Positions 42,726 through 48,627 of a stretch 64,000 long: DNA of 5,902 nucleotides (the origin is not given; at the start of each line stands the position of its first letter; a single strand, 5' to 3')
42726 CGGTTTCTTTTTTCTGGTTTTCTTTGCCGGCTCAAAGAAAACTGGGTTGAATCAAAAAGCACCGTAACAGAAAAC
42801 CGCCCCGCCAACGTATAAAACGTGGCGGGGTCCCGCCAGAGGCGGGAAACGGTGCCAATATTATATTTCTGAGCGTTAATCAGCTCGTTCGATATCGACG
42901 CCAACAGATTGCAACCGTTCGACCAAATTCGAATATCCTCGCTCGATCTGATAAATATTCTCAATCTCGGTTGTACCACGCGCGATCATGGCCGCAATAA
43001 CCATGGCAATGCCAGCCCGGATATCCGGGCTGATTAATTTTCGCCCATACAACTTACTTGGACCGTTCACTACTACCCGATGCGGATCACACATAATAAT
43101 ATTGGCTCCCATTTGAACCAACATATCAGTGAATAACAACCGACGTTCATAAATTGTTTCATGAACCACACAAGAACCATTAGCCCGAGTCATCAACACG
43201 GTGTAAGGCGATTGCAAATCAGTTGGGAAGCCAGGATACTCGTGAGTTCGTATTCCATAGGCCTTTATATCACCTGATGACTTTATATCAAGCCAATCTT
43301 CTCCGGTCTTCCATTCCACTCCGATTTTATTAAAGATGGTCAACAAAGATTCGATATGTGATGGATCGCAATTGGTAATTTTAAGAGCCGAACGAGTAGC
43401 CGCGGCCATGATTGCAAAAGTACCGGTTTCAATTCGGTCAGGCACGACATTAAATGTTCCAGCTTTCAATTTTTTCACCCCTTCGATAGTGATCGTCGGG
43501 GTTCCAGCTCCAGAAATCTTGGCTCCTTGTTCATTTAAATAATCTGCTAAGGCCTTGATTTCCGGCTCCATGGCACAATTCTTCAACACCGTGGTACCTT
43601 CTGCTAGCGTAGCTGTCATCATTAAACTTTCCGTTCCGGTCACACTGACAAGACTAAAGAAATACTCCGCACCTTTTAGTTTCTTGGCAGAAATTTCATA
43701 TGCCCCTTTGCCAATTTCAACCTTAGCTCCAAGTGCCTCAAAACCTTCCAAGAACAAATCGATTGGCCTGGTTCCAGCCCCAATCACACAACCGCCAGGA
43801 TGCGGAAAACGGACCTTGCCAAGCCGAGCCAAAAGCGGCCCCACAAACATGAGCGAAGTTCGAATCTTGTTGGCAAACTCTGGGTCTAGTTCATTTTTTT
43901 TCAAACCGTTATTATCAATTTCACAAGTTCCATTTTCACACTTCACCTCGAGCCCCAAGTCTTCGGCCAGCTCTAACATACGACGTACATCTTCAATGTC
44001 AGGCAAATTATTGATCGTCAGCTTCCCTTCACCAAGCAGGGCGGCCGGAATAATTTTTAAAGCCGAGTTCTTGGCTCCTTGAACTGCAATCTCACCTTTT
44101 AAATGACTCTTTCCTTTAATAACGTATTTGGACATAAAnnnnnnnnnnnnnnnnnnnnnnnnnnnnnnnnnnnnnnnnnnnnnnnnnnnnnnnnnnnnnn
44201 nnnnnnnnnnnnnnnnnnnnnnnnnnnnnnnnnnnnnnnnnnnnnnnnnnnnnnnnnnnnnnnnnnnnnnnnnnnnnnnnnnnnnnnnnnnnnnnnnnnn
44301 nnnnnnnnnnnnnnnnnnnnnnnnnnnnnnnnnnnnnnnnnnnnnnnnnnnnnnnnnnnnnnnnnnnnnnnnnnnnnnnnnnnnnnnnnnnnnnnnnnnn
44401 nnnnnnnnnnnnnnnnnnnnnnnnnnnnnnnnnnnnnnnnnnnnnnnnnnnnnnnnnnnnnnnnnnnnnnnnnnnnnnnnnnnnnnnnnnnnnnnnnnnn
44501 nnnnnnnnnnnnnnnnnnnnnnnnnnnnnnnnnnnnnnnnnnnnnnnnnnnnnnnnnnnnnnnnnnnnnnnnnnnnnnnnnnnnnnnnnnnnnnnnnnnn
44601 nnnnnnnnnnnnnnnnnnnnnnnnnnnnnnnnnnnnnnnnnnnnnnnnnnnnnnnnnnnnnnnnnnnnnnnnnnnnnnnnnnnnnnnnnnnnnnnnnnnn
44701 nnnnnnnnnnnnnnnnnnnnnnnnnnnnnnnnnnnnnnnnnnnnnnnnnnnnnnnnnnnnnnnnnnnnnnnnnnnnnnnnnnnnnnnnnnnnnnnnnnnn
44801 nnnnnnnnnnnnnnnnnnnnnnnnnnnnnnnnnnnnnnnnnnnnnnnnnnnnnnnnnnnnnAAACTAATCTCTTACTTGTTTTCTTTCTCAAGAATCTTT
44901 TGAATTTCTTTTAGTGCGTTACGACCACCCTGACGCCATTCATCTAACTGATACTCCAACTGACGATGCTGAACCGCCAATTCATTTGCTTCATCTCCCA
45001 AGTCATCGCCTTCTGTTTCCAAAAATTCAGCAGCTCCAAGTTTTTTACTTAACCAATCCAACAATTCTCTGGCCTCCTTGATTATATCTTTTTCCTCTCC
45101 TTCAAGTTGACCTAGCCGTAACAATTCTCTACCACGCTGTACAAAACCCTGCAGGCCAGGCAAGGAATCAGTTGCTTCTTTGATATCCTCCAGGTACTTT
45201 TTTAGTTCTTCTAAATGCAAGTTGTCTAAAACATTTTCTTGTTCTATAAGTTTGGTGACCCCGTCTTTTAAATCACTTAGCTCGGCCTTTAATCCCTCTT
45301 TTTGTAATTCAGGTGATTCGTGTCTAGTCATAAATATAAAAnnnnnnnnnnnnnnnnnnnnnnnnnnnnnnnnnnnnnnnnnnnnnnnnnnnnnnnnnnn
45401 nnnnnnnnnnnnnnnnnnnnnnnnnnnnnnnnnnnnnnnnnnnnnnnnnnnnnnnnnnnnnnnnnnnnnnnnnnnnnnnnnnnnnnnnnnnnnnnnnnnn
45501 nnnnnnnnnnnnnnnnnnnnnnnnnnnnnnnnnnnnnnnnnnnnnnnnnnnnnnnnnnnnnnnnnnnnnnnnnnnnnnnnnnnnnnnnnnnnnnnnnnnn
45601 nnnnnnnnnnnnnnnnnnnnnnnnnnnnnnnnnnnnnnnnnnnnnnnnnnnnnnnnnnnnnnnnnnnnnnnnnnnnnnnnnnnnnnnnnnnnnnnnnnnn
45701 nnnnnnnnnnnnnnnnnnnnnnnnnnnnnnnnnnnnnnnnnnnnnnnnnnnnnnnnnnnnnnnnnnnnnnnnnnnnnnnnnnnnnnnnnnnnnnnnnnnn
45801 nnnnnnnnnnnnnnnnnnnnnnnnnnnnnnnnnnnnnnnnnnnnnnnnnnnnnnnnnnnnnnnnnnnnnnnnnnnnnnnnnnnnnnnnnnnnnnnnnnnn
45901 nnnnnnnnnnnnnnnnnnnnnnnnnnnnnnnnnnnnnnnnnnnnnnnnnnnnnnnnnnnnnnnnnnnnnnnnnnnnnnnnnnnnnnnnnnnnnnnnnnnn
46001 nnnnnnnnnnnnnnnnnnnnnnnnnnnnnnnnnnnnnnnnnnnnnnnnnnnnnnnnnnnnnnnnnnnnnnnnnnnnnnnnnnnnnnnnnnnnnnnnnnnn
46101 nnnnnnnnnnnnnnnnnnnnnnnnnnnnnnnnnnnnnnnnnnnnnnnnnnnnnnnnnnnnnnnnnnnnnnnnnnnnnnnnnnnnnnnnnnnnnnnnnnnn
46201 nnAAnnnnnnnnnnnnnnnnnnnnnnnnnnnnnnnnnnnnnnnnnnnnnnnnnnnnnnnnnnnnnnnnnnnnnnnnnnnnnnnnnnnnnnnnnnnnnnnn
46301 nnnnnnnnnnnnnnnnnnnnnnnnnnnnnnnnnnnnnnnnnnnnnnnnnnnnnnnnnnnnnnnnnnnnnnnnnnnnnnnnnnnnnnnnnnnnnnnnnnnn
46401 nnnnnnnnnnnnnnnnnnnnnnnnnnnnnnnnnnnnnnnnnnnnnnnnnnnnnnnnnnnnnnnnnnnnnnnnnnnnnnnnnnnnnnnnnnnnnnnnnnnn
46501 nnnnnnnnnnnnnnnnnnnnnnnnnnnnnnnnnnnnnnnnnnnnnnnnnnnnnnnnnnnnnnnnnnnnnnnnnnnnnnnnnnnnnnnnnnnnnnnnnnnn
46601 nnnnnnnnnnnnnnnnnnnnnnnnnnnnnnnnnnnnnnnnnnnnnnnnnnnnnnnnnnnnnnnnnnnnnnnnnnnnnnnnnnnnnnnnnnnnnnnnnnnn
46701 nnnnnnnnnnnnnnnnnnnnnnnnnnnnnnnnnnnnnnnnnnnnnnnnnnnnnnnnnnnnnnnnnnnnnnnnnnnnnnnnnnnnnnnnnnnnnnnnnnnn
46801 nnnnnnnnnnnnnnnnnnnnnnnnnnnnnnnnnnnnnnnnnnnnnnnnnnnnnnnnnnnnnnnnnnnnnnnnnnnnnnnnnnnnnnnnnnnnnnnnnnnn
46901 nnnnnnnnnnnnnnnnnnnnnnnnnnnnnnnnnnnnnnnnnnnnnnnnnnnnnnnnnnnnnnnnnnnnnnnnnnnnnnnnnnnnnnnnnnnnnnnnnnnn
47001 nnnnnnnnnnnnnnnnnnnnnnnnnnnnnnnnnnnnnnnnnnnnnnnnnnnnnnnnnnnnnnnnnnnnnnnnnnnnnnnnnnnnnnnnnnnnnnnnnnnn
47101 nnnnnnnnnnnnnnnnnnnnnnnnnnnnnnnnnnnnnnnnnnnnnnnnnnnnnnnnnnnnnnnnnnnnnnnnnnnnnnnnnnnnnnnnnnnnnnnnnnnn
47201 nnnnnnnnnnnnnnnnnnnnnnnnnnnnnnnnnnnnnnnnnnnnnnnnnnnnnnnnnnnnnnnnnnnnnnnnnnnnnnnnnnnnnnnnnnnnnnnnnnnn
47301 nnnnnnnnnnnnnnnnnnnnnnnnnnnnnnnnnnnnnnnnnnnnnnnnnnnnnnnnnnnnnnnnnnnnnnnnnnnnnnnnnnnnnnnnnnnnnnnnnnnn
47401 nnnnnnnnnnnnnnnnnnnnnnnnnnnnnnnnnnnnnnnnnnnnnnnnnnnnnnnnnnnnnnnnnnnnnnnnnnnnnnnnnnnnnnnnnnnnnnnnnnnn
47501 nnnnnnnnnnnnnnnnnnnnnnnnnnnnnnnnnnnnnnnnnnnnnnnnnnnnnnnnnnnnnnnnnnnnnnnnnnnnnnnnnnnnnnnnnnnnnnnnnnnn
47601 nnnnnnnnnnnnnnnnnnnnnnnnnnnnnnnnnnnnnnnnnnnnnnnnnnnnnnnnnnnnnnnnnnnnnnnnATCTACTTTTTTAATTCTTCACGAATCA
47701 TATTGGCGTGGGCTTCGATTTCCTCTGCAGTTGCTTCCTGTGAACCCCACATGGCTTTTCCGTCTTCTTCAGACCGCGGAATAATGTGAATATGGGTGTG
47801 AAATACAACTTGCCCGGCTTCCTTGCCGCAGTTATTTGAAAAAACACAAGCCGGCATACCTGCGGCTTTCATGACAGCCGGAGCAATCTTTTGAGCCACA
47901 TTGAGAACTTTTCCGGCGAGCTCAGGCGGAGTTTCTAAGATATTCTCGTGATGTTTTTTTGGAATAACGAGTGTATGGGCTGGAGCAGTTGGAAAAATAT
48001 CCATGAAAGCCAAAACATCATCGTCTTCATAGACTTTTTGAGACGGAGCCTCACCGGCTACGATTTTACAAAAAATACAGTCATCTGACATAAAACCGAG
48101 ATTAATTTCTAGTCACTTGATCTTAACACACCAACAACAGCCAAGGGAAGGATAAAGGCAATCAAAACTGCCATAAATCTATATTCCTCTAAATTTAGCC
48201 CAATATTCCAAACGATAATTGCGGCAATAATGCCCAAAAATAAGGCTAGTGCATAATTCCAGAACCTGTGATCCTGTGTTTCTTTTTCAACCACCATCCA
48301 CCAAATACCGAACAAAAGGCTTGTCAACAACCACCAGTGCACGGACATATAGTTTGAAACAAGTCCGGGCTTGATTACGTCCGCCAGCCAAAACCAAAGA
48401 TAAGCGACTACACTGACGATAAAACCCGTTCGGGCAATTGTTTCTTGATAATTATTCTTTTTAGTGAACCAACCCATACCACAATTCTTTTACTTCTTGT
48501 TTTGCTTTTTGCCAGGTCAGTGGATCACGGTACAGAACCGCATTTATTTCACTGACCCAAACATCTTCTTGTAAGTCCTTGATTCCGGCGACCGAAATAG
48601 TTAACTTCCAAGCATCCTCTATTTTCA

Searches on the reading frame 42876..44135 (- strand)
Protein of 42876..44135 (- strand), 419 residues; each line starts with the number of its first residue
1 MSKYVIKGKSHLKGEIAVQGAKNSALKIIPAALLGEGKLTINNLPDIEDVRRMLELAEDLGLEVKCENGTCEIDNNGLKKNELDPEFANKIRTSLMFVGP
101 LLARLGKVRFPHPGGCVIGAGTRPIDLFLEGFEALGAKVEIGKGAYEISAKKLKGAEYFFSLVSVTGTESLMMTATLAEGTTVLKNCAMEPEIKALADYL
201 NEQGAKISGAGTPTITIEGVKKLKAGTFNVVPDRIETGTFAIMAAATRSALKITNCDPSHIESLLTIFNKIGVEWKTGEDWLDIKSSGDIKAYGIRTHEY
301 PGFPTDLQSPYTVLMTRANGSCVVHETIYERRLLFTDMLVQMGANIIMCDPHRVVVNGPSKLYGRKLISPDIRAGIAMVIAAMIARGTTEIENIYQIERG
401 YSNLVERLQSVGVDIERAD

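Call 11: search_protein_families(library=pfam, proteins=[window:42876-44135:-])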
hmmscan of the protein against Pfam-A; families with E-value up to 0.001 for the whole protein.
window:42876-44135:- (419 aa): 1 family
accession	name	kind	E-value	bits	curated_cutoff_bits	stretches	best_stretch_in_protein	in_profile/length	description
PF00275.25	EPSP_synthase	-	4.7e-82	276.4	22.8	1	7-408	2-417/417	EPSP synthase (3-phosphoshikimate 1-carboxyvinyltransferase)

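Call 21: find_encoding_contigs(protein=window:42876-44135:-, flank=3000, max_places=10)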
Protein window:42876-44135:- (419 aa): 2 contigs read that carry it; 2 places shown.
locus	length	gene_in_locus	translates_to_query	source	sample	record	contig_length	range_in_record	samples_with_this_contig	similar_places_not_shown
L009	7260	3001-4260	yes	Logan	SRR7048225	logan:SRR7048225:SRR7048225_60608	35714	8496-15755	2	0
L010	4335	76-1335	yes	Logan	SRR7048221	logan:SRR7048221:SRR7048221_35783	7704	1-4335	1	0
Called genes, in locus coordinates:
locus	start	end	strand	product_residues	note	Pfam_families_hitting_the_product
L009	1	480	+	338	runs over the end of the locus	PF01073:3Beta_HSD, PF01370:Epimerase, PF02719:Polysacc_synt_2, PF04321:RmlD_sub_bind, PF07993:NAD_binding_4, PF16363:GDP_Man_Dehyd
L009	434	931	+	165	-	PF00908:dTDP_sugar_isom, PF14667:Polysacc_synt_C (weak)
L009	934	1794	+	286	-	PF01370:Epimerase, PF04321:RmlD_sub_bind, PF16363:GDP_Man_Dehyd (weak), PF01073:3Beta_HSD (weak)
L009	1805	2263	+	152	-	-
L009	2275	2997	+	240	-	PF00483:NTP_transferase, PF12804:NTP_transf_3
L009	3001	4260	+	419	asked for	PF00275:EPSP_synthase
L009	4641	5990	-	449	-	PF08308:PEGA (weak)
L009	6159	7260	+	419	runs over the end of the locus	PF22694:CtpB_N-like, PF00595:PDZ, PF17820:PDZ_6, PF03572:Peptidase_S41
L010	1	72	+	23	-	?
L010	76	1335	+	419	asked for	PF00275:EPSP_synthase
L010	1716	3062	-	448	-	PF08308:PEGA (weak)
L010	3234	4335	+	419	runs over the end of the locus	PF22694:CtpB_N-like, PF00595:PDZ, PF17820:PDZ_6, PF03572:Peptidase_S41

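Call 24: find_homologous_proteins(query=window:42876-44135:-, max_evalue=1e-60)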
Query window:42876-44135:- (419 aa): 7976 proteins with E <= 1e-60 among 8000 candidates; the best 120 are listed.
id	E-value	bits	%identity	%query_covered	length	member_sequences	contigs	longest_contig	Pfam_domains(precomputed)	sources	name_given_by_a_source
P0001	2.8e-276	933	100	100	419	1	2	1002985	PF00275.26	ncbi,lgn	-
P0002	7.5e-261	883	94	100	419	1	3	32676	PF00275.26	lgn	-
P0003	1.2e-220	750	79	100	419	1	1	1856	PF00275.26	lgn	-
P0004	3.5e-219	745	80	100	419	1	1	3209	PF00275.26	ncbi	-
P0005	1.0e-217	741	79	100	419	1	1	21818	PF00275.26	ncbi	-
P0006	2.1e-200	684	72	100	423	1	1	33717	PF00275.26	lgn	-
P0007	1.0e-198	678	93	77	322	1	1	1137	PF00275.26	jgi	-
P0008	1.4e-197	674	70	100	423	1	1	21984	PF00275.26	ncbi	-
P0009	1.8e-197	674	69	100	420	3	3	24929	PF00275.26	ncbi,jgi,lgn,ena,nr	ncbi:MAG: UDP-N-acetylglucosamine 1-carboxyvinyltransferase [Parcubacteria group bacterium GW2011_GW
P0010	2.1e-197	674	70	100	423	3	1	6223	PF00275.26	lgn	-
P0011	5.2e-197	672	72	100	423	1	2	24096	PF00275.26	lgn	-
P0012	3.1e-196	670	70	100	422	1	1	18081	PF00275.26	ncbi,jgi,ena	-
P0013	1.3e-195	668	69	100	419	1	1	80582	PF00275.26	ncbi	-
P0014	1.5e-195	668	71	100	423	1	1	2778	PF00275.26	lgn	-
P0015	1.5e-194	664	71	100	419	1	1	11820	PF00275.26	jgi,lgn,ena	-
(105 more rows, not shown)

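Call 25: find_encoding_contigs(protein=P0002, flank=10000, max_places=3)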
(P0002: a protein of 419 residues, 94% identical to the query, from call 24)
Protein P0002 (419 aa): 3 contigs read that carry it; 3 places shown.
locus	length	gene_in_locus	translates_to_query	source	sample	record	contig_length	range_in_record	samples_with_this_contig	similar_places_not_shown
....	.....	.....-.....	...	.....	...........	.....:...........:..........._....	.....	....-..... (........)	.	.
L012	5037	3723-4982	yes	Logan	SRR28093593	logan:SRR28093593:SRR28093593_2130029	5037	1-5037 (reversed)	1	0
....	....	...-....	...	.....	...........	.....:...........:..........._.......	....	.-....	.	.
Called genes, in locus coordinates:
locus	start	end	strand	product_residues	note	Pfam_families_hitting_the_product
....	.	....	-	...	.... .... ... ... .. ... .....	-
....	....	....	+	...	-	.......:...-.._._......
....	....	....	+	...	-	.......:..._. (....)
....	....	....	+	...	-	-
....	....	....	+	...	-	-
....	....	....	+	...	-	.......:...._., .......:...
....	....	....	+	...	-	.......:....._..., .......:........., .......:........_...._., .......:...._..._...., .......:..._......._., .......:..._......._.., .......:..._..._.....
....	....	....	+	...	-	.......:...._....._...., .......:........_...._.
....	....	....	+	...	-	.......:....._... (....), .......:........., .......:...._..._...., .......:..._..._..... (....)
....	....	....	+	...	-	-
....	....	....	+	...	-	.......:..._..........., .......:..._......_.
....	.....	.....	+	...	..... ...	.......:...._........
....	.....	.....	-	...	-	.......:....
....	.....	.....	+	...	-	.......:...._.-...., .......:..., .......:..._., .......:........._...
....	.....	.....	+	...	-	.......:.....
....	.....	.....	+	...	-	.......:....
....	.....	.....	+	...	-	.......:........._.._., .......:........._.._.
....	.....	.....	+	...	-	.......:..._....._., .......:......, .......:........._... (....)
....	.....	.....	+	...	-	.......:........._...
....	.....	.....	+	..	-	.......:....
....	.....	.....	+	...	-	-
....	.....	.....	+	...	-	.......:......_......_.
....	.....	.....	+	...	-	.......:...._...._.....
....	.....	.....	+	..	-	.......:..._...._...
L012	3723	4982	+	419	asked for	PF00275:EPSP_synthase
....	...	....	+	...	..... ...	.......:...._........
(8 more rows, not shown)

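Call 26: find_encoding_contigs(protein=P0005, flank=10000, max_places=3)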
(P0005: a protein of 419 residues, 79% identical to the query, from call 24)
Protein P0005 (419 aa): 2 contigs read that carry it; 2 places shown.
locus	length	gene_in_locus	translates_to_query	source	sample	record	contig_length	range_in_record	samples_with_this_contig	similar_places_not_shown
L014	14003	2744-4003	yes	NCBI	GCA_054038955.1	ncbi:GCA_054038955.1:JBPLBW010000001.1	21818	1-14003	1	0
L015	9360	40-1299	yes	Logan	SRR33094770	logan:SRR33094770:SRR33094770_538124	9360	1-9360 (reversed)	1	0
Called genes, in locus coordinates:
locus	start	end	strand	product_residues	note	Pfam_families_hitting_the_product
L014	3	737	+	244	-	?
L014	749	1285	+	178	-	PF01797:Y1_Tnp (weak)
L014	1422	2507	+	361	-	PF00483:NTP_transferase, PF12804:NTP_transf_3, PF25084:LbH_EIF2B (weak), PF00132:Hexapep (weak), PF25087:GMPPB_C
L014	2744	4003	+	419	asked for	PF00275:EPSP_synthase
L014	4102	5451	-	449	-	PF08308:PEGA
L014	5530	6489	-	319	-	PF01936:NYN (faint)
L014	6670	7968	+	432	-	PF22694:CtpB_N-like, PF00595:PDZ (weak), PF17820:PDZ_6, PF03572:Peptidase_S41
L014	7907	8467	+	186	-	PF00293:NUDIX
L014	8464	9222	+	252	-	PF07264:EI24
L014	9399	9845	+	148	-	PF01281:Ribosomal_L9_N, PF03948:Ribosomal_L9_C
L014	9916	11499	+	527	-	PF06418:CTP_synth_N, PF00117:GATase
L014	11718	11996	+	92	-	PF01016:Ribosomal_L27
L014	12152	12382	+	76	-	PF01106:NifU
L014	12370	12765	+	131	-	-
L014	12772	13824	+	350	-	PF00953:Glycos_transf_4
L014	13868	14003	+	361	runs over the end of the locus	PF01098:FTSW_RODA_SPOVE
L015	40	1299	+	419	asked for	PF00275:EPSP_synthase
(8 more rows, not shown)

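Call 27: find_encoding_contigs(protein=P0004, flank=10000, max_places=3)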
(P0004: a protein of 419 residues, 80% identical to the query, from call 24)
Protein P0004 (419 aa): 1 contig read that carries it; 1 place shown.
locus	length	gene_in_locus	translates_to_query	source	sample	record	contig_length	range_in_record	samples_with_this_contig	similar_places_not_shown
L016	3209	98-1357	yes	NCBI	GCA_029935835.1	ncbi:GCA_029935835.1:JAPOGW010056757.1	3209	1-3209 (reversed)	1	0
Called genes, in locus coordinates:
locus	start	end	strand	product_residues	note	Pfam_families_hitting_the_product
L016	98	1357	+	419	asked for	PF00275:EPSP_synthase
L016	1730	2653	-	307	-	-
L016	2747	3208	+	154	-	?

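Call 28: find_encoding_contigs(protein=P0006, flank=10000, max_places=3)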
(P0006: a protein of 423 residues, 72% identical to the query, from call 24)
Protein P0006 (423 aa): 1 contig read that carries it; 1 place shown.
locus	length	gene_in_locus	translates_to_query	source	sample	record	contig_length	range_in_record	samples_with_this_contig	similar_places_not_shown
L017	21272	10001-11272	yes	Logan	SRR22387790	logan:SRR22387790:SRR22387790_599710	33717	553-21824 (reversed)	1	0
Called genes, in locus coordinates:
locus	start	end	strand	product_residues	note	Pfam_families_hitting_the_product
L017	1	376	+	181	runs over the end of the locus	PF05137:PilN (weak)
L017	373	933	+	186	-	PF04350:PilO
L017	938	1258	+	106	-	-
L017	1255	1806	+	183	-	PF07963:N_methyl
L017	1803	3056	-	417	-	PF00266:Aminotran_5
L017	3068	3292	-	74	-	PF01106:NifU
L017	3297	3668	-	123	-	PF01592:NifU_N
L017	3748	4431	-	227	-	PF18884:TSP3_bac (faint), PF03734:YkuD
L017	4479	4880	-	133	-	PF02082:Rrf2, PF03444:WHD_HrcA (weak)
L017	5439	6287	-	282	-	-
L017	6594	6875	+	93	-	PF01016:Ribosomal_L27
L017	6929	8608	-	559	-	PF01656:CbiA (weak), PF06418:CTP_synth_N, PF00117:GATase, PF07722:Peptidase_C26 (weak)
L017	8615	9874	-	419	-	PF22694:CtpB_N-like, PF00595:PDZ, PF13180:PDZ_2 (weak), PF17820:PDZ_6, PF03572:Peptidase_S41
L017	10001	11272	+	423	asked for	PF00275:EPSP_synthase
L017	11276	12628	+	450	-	PF08308:PEGA (weak), PF23381:Beta-prop_IFT122_1st (faint)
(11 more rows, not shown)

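Call 55: find_encoding_contigs(protein=P0007, flank=10000, max_places=3)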
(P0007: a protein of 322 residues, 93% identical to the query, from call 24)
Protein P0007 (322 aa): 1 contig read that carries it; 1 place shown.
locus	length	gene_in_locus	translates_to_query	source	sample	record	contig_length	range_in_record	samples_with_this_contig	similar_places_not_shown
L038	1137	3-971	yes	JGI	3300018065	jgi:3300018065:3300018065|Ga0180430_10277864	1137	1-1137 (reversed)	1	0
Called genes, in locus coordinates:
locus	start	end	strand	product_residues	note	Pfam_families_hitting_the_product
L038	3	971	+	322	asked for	PF00275:EPSP_synthase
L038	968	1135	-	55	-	?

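Call 63: list_cluster_members(proteins=[P0001, P0241, P0005, P0122])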
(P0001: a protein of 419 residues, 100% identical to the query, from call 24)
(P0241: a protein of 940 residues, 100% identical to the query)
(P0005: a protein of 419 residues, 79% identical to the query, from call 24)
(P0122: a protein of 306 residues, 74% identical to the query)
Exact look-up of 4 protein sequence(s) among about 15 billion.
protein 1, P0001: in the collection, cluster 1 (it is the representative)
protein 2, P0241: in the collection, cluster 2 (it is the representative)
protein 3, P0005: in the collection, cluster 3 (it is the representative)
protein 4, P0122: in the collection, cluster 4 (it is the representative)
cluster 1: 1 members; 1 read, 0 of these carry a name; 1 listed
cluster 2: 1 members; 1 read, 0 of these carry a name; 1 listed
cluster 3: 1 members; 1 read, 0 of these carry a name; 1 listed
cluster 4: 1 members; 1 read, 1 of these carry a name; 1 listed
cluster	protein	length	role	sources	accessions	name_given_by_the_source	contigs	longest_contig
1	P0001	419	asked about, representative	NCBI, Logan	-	-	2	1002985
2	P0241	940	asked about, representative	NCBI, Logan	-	-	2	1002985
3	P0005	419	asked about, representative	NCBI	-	-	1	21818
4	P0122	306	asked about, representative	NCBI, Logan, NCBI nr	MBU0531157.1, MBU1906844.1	ABC transporter permease [Patescibacteria group bacterium]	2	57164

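Call 88: search_protein_families(library=pfam, max_evalue=1, proteins=[L014:749-1285:+])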
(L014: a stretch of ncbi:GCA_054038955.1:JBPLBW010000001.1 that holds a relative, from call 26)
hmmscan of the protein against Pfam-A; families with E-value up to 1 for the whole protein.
L014:749-1285:+ (178 aa): 2 families
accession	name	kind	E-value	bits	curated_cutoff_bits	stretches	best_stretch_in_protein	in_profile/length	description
PF01797.21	Y1_Tnp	-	2.8e-07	31.1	23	1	36-120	21-112/121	Transposase IS200 like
PF08833.15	Axin_b-cat_bind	-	0.23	11.8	23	1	62-75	5-18/35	Axin beta-catenin binding motif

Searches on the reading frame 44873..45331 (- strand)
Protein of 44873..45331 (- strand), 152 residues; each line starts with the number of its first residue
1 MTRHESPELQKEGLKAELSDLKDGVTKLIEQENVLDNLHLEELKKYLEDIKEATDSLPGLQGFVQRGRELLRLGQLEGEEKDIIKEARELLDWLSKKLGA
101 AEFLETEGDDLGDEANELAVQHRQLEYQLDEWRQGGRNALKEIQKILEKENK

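Call 88: search_protein_families(library=pfam, max_evalue=1, proteins=[window:44873-45331:-])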
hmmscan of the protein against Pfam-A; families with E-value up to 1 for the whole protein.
window:44873-45331:- (152 aa): 6 families
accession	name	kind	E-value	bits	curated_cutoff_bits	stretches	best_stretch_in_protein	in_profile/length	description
PF06160.17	EzrA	-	0.008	15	39.6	1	11-131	221-331/557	Septation ring formation regulator, EzrA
PF12699.13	phiKZ_IP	-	0.018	14.7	27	1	79-147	295-356/387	phiKZ-like phage internal head proteins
PF24430.1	DUF7553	-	0.036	15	27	1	11-55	21-65/85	Family of unknown function (DUF7553)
PF11372.14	DUF3173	-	0.067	13.5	25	1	68-91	6-29/58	Domain of unknown function (DUF3173)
PF15352.11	K1377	-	0.16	10.5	27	1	11-56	97-143/983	Susceptibility to monomelic amyotrophy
PF15188.11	CCDC-167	-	0.95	10.2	27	0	83-134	12-63/84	Coiled-coil domain-containing protein 167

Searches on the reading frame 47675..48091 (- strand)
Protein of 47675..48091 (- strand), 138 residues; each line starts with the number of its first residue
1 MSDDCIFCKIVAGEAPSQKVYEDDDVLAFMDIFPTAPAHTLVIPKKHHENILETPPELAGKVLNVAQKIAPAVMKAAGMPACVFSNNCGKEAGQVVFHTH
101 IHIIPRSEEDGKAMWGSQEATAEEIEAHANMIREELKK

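Call 88: search_protein_families(library=pfam, max_evalue=1, proteins=[window:47675-48091:-])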
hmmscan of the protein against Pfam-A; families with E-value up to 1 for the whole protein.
window:47675-48091:- (138 aa): 3 families
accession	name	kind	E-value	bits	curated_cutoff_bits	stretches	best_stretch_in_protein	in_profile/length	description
PF01230.28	HIT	-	2.8e-28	98.9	21.5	1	13-108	2-97/98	HIT domain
PF11969.13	DcpS_C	-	2.8e-17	63.7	24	1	5-106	2-102/114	Scavenger mRNA decapping enzyme C-term binding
PF04677.20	CwfJ_C_1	-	0.015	15.6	21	1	36-112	45-115/122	Protein similar to CwfJ C-terminus 1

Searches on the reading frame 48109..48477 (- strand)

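Call 88: search_protein_families(library=pfam, max_evalue=1, proteins=[window:48109-48477:-])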
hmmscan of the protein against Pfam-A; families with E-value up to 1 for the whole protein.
window:48109-48477:- (122 aa): 2 families
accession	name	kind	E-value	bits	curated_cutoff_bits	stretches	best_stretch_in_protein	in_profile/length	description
PF12676.12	DUF3796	-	0.034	15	24.8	0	76-110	63-97/120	Protein of unknown function (DUF3796)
PF04123.18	DUF373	-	0.55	10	28.3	1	39-110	254-331/335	Domain of unknown function (DUF373)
